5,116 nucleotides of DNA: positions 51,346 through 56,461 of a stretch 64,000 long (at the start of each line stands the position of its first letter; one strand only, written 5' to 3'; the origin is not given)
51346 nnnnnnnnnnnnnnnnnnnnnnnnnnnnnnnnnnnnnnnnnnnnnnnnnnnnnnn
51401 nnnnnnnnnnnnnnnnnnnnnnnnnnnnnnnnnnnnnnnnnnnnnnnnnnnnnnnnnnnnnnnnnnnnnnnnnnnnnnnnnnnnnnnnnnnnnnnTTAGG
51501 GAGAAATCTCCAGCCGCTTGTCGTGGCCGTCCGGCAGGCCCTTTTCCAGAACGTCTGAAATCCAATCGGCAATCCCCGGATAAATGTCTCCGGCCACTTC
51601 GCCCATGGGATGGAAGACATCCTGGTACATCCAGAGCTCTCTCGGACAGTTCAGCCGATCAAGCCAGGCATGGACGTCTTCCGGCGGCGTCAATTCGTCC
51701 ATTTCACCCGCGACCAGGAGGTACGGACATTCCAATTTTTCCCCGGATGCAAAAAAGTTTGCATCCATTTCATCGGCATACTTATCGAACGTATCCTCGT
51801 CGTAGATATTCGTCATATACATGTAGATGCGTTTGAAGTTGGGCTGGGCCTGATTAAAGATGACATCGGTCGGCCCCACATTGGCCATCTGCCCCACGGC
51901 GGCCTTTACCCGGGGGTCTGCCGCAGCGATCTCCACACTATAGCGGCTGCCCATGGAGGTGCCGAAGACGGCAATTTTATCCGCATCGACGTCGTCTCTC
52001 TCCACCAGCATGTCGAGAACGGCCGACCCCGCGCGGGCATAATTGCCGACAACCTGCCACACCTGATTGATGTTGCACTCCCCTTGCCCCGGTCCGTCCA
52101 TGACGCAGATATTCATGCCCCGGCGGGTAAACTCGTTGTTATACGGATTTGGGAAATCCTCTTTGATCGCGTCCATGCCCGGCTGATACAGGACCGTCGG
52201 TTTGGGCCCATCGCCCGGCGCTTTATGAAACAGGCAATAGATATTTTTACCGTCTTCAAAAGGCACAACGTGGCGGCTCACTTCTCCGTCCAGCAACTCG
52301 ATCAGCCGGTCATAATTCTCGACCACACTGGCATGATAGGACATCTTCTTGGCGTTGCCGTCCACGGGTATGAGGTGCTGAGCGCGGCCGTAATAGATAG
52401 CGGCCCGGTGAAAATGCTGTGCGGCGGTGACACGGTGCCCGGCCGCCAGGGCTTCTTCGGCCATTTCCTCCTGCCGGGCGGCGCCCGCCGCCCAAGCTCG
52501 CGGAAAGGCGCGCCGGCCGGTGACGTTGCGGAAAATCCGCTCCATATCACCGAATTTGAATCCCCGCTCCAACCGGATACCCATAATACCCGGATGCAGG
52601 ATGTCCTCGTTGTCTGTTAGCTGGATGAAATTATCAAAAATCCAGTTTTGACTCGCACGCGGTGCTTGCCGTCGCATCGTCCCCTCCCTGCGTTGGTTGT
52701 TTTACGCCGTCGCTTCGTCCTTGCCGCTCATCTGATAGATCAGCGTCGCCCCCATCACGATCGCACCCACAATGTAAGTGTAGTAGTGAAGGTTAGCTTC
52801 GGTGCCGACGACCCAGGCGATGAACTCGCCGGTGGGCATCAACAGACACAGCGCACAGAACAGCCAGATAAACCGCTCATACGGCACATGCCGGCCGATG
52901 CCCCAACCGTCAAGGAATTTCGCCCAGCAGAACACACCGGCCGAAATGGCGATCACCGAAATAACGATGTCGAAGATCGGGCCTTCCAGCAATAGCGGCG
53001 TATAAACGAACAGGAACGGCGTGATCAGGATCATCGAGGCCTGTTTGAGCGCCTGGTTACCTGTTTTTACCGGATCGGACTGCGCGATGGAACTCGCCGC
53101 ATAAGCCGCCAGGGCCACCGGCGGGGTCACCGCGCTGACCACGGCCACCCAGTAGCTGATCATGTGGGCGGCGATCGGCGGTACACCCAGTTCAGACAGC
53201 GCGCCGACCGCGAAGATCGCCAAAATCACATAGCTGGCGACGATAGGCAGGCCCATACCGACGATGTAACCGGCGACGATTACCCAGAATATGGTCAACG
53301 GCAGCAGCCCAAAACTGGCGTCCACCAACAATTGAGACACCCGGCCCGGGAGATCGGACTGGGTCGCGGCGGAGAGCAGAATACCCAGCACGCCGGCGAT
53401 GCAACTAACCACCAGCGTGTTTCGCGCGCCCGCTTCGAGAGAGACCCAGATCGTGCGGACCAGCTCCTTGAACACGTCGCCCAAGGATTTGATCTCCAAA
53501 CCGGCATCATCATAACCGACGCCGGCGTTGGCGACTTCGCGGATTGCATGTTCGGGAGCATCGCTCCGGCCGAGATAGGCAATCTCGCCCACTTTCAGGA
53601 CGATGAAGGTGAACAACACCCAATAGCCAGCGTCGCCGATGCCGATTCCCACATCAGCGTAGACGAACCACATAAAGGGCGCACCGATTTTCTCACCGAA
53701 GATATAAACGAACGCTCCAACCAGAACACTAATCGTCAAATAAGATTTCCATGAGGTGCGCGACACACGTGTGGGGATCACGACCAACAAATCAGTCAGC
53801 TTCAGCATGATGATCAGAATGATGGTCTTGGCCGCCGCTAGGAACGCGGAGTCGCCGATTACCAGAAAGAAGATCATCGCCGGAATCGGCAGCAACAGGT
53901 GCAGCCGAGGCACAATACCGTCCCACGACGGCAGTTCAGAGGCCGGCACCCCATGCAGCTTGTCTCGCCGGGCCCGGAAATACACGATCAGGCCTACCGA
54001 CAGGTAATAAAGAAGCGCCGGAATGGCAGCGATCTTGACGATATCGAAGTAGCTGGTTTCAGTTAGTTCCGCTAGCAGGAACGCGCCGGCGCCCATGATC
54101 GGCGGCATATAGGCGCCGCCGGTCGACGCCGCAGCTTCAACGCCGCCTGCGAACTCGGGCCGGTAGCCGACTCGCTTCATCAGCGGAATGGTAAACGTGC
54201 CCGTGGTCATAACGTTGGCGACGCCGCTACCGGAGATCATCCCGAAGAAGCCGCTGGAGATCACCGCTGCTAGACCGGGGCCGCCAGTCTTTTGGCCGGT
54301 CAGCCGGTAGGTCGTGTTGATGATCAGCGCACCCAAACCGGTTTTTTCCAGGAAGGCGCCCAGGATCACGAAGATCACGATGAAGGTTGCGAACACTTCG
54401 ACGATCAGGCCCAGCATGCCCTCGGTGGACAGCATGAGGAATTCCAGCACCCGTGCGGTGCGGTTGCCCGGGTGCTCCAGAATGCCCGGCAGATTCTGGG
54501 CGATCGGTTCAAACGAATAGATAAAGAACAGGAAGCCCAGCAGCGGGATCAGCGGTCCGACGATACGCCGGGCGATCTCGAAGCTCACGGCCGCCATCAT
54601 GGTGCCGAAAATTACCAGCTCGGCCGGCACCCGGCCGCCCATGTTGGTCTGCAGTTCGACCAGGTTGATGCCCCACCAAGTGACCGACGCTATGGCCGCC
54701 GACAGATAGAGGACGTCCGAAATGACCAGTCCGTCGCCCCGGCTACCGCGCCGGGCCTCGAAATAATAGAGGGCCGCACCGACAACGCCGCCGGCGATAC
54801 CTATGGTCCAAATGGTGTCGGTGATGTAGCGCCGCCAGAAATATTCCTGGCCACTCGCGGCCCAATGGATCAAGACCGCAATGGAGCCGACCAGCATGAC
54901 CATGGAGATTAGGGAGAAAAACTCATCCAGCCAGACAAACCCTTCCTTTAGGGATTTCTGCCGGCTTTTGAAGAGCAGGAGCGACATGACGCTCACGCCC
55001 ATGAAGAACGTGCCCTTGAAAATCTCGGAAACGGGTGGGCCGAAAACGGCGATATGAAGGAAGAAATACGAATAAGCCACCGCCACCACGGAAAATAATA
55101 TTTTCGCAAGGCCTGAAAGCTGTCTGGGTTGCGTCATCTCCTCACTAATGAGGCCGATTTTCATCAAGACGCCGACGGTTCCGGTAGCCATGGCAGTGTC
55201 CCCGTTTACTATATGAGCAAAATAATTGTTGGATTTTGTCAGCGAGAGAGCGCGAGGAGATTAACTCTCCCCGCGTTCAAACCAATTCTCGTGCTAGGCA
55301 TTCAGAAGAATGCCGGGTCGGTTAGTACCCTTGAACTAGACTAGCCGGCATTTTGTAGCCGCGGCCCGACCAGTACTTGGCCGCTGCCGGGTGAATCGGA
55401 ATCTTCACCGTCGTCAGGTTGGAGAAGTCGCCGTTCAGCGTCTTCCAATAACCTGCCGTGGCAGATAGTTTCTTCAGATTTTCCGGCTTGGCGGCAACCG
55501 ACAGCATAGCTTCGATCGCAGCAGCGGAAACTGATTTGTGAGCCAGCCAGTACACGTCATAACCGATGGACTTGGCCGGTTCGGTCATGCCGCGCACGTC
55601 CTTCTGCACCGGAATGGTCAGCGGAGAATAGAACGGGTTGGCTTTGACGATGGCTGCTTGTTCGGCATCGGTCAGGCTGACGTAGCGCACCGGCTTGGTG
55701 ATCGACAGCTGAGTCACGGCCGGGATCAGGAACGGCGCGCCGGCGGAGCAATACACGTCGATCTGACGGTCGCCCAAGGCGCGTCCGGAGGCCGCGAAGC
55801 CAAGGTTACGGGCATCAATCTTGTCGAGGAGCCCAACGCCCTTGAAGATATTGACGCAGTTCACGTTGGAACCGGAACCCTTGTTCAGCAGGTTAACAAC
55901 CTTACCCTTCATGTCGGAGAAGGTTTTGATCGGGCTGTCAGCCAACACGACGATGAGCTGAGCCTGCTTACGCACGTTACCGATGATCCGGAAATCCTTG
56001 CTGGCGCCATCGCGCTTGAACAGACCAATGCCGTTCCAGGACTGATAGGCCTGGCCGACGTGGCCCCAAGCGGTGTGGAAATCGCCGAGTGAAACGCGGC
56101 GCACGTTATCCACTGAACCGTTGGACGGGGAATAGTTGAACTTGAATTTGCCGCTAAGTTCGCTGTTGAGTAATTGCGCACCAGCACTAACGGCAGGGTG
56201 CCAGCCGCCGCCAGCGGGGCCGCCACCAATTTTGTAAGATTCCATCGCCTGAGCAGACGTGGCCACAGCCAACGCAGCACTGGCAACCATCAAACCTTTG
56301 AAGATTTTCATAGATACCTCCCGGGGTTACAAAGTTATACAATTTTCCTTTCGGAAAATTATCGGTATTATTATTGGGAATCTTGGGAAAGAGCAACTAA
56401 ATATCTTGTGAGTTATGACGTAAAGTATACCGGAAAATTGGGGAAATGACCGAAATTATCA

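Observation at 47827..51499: Acyl-CoA dehydrogenase, CoA-transferase, MaoC hydratase and CitE lyase: a complete four-step acid-cleavage module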

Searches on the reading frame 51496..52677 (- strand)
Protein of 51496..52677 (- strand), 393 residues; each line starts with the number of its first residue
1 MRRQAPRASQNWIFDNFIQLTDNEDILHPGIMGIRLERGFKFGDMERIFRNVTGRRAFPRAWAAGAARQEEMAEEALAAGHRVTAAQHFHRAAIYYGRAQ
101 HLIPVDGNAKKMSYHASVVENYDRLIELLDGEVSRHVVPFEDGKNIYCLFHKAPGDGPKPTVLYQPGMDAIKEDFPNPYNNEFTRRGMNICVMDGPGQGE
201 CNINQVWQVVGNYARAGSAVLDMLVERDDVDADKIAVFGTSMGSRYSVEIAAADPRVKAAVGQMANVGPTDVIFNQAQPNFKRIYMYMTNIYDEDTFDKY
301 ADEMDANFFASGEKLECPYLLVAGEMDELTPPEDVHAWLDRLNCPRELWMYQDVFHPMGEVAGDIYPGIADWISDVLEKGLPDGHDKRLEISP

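Call 3: search_protein_families(library=pfam, proteins=[window:51496-52677:-])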
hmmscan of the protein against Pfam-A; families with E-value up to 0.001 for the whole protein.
window:51496-52677:- (393 aa): 7 families
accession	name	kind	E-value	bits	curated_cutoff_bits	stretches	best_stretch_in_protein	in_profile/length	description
PF06500.17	FrsA-like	-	1.3e-14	54.2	22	1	75-267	111-300/414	Esterase FrsA-like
PF00326.27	Peptidase_S9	-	2e-08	34.4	22.6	1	218-343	49-171/213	Prolyl oligopeptidase family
PF12146.15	Hydrolase_4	-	2e-08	34.3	27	1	181-269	25-113/239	Serine aminopeptidase, S33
PF00561.26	Abhydrolase_1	-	6.8e-07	29.6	25.8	0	161-302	2-138/245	alpha/beta hydrolase fold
PF05448.18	AXE1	-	3e-06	26.7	21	1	222-359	165-306/321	Acetyl xylan esterase (AXE1)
PF01738.24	DLH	-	0.0007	19.7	21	0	215-262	79-126/217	Dienelactone hydrolase family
PF12740.14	PETase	-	0.00097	19.1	28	0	227-263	119-155/263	PET hydrolase-like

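Call 4: search_protein_families(library=ncbifam, proteins=[window:51496-52677:-])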
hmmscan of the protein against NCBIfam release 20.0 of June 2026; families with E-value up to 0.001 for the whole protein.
window:51496-52677:- (393 aa): 6 families
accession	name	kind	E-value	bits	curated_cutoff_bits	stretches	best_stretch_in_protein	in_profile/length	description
NF003460.0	PRK05077.1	equivalog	8e-16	57.8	477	1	72-267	108-300/414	esterase FrsA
NF047920.1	lactonase_UilS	equivalog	4.6e-12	46.2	400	1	143-288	8-153/285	UilS family quorum-quenching N-acyl-homoserine lactonase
TIGR02427.1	protocat_pcaD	equivalog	2.2e-07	30.5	255.85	0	304-338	181-215/251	3-oxoadipate enol-lactonase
NF051488.1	bifunc_PcaDC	exception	3.5e-06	26.4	390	0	187-258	38-104/375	bifunctional 3-oxoadipate enol-lactonase/4-carboxymuconolactone decarboxylase PcaDC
NF033523.0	lasso_peptidase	equivalog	0.00032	19.6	400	1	207-356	468-614/638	Atxe2 family lasso peptide isopeptidase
NF007857.0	PRK10566.1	equivalog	0.00064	19.6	201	0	199-334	73-204/249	esterase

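Call 67: search_solved_structures(query=window:51496-52677:-, max_evalue=0.001)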
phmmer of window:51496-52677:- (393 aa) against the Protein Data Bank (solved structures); distinct sequences matched with E-value up to 0.001: 12.
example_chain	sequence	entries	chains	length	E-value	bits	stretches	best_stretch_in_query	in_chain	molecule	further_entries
2jbw_A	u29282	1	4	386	1.8e-21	80.1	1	61-379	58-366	2,6-DIHYDROXY-PSEUDO-OXYNICOTINE HYDROLASE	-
8qd1_A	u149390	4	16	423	1.8e-06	30.7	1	57-252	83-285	Pigment biosynthesis protein yellowish-green 1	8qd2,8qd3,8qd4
9pjb_A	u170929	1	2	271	4.9e-06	29.3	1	207-359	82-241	MHETase MHT043-5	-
3fcy_A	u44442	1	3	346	6.4e-06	28.9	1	223-364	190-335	Xylan esterase 1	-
3mve_A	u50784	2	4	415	1.3e-05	27.9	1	135-275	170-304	UPF0255 protein VV1_0328 | UPF0255 protein frsA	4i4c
3our_A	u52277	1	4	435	1.4e-05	27.7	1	135-275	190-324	UPF0255 protein VV1_0328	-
8qd7_A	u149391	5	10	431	3.5e-05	26.4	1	67-261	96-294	Yellowish-green 1-like protein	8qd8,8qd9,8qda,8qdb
7d78_D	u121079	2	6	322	4.3e-05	26.1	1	150-261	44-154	DltD domain-containing protein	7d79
1l7a_A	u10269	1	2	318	0.00032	23.3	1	220-356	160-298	Cephalosporin C deacetylase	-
5xb6_A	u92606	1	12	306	0.00034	23.2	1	162-284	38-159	Uncharacterized protein YcjY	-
8yzo_A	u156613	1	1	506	0.00045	22.8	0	217-262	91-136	Lipase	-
7qjm_A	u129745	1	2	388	0.00056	22.5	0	215-262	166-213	alpha/beta-hydrolase (202)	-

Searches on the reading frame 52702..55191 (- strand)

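Call 3: search_protein_families(library=pfam, proteins=[window:52702-55191:-])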
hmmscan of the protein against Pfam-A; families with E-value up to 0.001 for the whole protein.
window:52702-55191:- (829 aa): 1 family
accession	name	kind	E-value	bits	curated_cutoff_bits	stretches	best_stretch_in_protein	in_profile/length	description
PF06808.19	DctM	-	1e-65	222.6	23.8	2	200-465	3-250/413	Tripartite ATP-independent periplasmic transporter, DctM component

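Call 4: search_protein_families(library=ncbifam, proteins=[window:52702-55191:-])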
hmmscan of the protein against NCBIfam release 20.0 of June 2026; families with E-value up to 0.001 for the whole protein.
window:52702-55191:- (829 aa): 2 families
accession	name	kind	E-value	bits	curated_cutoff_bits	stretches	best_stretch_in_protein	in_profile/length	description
TIGR02123.1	TRAP_fused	subfamily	2.2e-148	495.7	320.65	1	98-794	8-595/615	TRAP transporter fused permease subunit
TIGR00786.1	dctM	subfamily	1.8e-17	63.2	268.45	1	271-418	43-188/405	TRAP transporter large permease subunit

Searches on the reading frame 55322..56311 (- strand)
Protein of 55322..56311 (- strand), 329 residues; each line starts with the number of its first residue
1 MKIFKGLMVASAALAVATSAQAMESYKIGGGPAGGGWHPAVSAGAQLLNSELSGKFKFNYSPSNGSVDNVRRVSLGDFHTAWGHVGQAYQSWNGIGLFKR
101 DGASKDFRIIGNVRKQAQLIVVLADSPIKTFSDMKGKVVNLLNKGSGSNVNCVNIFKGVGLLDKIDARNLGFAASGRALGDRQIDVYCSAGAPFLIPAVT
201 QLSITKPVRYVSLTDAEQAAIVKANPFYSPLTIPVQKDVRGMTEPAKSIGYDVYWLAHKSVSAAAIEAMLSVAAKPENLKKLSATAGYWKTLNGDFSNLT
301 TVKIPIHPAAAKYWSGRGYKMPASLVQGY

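Call 18: search_protein_families(library=pfam, proteins=[window:55322-56311:-])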
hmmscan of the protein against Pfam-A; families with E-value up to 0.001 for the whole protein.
window:55322-56311:- (329 aa): 1 family
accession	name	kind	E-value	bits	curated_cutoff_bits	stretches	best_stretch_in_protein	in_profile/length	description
PF16868.10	NMT1_3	-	3.6e-41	142.1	27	1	28-315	1-286/289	NMT1-like family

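Call 42: search_protein_families(library=ncbifam, proteins=[window:55322-56311:-], max_evalue=0.00001)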
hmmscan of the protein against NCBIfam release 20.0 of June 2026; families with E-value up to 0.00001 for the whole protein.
window:55322-56311:- (329 aa): 2 families
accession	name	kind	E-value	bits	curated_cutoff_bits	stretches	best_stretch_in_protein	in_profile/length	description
TIGR02122.1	TRAP_TAXI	subfamily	4.2e-46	157.3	84.35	1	7-315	10-317/320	TAXI family TRAP transporter solute-binding subunit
TIGR01728.1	SsuA_fam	subfamily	1.5e-06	27.6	163.5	1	102-186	67-153/290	aliphatic sulfonate ABC transporter substrate-binding protein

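Call 66: search_solved_structures(query=window:55322-56311:-, max_evalue=0.001)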
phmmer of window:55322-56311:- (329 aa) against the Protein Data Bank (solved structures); distinct sequences matched with E-value up to 0.001: 7.
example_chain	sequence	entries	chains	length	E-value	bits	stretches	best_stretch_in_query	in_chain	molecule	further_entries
1us4_A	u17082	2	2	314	6.5e-19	71.7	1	12-318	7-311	PUTATIVE GLUR0 LIGAND BINDING CORE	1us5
8u79_A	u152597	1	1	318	9.2e-19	71.2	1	11-318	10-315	Immunogenic protein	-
9oz4_A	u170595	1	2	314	2.8e-17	66.4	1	27-318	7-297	TRAP transporter solute receptor, TAXI family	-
8s4j_A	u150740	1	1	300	4e-17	65.8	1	23-318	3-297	TAXI family TRAP transporter solute-binding subunit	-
9ibo_A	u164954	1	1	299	6.5e-17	65.2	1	27-318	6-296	TAXI family TRAP transporter solute-binding subunit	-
9ibp_A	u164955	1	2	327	8.4e-12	48.4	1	18-326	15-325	Immunogenic protein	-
4ddd_A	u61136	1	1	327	3.2e-10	43.2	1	22-233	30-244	Immunogenic protein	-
